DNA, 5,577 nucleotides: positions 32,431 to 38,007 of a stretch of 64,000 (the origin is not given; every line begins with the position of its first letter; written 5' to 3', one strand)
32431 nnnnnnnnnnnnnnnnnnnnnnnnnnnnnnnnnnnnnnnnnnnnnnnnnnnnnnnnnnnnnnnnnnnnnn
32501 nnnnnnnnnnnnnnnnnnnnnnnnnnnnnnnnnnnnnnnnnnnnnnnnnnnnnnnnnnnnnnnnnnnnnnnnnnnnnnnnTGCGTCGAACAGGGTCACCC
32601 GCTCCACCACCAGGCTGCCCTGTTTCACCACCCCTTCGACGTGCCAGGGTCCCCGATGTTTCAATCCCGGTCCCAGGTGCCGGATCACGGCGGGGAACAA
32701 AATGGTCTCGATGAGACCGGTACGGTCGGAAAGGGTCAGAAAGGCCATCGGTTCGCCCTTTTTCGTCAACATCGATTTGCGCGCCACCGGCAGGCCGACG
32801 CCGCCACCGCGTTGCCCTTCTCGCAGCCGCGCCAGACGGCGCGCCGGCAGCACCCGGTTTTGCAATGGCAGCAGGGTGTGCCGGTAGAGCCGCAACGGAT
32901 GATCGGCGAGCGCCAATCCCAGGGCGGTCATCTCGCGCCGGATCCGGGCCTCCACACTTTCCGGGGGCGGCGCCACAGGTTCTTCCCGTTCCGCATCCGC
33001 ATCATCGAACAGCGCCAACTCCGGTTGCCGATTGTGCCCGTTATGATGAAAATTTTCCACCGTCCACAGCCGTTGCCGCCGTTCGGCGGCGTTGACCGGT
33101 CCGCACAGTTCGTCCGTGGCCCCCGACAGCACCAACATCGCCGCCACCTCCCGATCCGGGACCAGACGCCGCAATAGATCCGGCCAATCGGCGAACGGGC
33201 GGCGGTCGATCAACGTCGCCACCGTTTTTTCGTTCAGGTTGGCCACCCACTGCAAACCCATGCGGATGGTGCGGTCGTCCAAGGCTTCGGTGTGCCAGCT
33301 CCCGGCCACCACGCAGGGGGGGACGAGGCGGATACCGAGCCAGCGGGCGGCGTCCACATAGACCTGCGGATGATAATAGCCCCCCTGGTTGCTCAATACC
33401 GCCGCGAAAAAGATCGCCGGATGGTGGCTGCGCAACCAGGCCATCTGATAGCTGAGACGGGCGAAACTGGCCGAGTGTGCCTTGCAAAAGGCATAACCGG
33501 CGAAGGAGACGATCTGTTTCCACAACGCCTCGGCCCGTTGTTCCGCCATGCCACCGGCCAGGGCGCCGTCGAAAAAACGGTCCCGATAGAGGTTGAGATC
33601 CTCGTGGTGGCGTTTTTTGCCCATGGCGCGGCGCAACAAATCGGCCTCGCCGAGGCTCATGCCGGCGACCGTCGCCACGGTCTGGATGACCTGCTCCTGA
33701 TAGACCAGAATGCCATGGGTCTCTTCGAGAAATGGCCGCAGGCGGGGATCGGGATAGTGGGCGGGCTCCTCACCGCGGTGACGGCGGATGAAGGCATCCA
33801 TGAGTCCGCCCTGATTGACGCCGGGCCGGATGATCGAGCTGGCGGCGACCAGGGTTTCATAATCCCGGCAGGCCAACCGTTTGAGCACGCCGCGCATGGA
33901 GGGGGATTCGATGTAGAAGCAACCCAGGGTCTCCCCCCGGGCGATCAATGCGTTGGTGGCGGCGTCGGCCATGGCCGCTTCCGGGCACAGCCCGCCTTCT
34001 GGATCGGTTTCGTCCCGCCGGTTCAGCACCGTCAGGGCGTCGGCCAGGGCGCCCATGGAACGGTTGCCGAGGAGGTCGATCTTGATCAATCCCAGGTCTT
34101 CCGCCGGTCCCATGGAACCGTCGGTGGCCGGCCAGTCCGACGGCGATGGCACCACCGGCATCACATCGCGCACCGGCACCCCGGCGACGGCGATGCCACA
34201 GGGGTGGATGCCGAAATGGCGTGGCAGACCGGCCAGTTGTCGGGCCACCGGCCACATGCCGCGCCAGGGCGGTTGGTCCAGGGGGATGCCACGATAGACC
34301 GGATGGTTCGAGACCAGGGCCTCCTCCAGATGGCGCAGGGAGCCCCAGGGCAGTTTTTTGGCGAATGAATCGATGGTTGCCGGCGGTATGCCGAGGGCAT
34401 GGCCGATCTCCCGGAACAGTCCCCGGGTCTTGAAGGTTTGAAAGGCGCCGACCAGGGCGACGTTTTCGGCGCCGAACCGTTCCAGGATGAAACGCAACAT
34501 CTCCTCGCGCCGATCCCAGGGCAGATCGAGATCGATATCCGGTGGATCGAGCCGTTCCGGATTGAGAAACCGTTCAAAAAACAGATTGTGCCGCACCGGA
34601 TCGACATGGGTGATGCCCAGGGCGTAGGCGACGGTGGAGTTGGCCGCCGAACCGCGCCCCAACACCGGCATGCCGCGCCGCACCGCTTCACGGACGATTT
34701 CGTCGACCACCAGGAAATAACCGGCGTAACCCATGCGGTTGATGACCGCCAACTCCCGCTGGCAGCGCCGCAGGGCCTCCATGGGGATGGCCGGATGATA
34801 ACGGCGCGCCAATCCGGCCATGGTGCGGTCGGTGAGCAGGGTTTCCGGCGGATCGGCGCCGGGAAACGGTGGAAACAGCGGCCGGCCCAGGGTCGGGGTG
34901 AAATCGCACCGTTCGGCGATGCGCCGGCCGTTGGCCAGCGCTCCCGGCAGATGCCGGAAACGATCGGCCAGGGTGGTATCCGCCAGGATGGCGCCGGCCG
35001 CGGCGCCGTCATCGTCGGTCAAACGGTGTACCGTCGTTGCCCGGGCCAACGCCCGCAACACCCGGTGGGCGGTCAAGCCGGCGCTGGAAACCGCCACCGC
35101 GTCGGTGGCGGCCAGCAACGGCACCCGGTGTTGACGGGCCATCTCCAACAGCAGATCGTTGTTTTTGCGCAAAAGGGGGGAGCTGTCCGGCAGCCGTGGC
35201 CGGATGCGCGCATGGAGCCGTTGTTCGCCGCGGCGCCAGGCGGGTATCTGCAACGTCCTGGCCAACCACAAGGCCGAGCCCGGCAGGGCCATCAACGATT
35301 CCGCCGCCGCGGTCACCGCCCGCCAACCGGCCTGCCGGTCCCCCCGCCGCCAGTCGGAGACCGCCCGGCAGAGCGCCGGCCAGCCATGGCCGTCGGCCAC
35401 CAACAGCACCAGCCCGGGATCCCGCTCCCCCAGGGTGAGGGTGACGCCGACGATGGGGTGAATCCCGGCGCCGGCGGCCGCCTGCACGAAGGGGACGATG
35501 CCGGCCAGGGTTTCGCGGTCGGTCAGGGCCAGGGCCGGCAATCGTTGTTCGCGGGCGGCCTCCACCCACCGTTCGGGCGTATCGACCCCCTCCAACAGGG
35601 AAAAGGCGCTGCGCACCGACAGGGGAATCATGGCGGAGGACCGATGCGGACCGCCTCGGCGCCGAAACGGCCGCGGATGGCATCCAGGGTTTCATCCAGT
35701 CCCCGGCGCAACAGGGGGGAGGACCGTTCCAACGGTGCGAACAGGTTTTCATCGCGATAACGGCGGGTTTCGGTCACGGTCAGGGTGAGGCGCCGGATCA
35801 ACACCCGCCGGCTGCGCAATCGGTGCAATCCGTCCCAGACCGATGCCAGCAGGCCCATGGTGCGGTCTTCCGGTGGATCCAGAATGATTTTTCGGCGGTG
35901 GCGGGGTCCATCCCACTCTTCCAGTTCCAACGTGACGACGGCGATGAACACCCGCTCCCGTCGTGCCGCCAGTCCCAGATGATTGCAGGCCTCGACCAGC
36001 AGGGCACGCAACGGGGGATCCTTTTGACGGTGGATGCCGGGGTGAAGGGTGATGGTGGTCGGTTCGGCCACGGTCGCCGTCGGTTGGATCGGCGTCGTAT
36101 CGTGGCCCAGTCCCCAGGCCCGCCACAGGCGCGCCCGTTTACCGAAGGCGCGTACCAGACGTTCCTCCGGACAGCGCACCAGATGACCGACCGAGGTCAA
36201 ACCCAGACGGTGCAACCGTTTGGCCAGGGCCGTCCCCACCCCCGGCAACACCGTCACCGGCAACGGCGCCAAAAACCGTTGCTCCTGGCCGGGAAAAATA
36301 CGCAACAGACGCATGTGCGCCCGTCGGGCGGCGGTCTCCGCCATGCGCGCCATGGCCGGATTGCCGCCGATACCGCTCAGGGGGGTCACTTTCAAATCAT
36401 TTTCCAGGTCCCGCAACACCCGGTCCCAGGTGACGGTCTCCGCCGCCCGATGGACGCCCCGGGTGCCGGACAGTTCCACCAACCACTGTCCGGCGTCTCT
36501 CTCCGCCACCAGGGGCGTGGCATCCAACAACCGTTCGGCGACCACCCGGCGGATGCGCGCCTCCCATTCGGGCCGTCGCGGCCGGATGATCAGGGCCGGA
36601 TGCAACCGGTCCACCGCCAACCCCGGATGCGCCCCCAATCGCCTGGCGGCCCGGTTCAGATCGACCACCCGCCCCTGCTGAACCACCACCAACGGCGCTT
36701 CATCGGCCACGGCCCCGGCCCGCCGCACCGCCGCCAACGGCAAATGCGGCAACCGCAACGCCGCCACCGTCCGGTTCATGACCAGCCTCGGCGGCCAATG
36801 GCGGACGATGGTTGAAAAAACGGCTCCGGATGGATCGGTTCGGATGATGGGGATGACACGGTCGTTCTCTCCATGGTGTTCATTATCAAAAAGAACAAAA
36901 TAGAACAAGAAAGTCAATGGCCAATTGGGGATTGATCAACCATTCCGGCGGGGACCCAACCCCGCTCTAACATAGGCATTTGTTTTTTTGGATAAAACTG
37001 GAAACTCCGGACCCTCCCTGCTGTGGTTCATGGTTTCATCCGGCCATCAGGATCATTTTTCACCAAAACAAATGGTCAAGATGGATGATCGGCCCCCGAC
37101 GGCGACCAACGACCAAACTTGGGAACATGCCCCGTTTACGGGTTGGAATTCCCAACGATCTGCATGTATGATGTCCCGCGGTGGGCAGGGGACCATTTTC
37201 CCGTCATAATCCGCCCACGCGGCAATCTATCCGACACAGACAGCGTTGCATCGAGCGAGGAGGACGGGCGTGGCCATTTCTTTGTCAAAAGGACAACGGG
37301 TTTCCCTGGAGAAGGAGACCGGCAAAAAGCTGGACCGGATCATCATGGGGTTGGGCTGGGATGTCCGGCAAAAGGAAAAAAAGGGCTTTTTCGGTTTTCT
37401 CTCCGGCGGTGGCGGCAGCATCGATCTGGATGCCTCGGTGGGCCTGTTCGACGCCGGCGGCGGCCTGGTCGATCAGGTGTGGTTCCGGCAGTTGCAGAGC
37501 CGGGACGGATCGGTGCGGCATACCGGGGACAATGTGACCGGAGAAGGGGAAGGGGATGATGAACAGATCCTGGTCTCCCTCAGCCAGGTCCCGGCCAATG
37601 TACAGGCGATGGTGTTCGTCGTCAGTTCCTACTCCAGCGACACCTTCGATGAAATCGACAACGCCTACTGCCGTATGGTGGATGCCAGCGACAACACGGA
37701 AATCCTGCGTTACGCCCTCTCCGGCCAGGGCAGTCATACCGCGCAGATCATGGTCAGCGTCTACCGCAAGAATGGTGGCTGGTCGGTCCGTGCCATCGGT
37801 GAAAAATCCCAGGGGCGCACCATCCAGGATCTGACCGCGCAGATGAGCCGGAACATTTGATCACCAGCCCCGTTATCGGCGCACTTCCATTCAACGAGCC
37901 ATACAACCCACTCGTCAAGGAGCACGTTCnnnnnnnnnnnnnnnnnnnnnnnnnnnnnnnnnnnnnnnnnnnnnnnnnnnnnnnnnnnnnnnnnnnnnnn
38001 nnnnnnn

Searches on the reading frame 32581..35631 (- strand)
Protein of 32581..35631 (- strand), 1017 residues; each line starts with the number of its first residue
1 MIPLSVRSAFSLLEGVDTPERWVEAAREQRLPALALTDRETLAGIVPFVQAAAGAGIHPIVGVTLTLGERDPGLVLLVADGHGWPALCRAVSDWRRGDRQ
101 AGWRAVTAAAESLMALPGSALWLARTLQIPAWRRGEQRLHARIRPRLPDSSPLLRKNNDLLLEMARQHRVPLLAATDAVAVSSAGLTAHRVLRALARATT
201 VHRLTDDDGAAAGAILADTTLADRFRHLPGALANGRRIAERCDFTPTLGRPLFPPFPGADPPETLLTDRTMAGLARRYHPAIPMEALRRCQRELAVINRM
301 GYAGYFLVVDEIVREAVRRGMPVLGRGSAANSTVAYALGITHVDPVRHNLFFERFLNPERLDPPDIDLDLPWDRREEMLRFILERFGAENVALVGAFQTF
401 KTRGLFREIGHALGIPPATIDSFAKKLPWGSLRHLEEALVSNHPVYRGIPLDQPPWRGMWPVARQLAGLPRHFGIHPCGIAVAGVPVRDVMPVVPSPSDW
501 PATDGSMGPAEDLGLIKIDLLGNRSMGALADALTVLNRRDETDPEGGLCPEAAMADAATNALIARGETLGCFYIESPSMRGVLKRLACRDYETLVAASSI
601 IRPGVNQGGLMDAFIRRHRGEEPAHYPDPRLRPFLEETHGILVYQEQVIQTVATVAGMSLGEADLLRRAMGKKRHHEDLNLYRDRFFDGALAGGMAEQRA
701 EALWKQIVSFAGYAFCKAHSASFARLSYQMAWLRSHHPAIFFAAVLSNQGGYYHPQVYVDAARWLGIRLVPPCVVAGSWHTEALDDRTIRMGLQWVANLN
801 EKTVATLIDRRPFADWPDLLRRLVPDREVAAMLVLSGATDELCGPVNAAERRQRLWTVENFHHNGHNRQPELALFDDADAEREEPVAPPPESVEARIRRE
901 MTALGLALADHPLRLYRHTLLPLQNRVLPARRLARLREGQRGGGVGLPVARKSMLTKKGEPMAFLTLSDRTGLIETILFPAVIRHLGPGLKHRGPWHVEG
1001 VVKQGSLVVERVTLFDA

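Call 71: search_protein_families(library=pfam, proteins=[window:32581-35631:-], max_evalue=0.00001)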
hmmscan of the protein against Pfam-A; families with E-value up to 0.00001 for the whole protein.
window:32581-35631:- (1017 aa): 4 families
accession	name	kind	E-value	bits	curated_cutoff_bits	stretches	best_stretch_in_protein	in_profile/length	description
PF07733.18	DNA_pol3_alpha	-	4.3e-70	236.7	23.9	1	266-522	3-260/260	Bacterial DNA polymerase III alpha NTPase domain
PF17657.6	DNA_pol3_finger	-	6.2e-41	139.9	22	1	552-692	25-164/166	Bacterial DNA polymerase III alpha subunit finger domain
PF02811.25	PHP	-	9.3e-16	59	26.4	1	5-98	3-100/164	PHP domain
PF14579.12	HHH_6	-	4.8e-09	36.7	25.6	1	766-842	1-83/90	Helix-hairpin-helix motif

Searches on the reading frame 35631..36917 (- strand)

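Call 71: search_protein_families(library=pfam, proteins=[window:35631-36917:-], max_evalue=0.00001)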
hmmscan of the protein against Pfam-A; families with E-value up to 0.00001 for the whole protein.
window:35631-36917:- (429 aa): 1 family
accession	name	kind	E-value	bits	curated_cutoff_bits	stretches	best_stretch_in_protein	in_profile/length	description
PF00817.25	IMS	-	2e-07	31.5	23.2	1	73-194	20-147/148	impB/mucB/samB family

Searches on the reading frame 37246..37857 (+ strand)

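Call 71: search_protein_families(library=pfam, proteins=[window:37246-37857:+], max_evalue=0.00001)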
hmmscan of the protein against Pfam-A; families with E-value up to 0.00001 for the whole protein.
window:37246-37857:+ (204 aa): 1 family
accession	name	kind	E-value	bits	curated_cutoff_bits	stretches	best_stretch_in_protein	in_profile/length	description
PF02342.23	TerD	-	2.7e-48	164.4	25.3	1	10-196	2-183/187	TerD domain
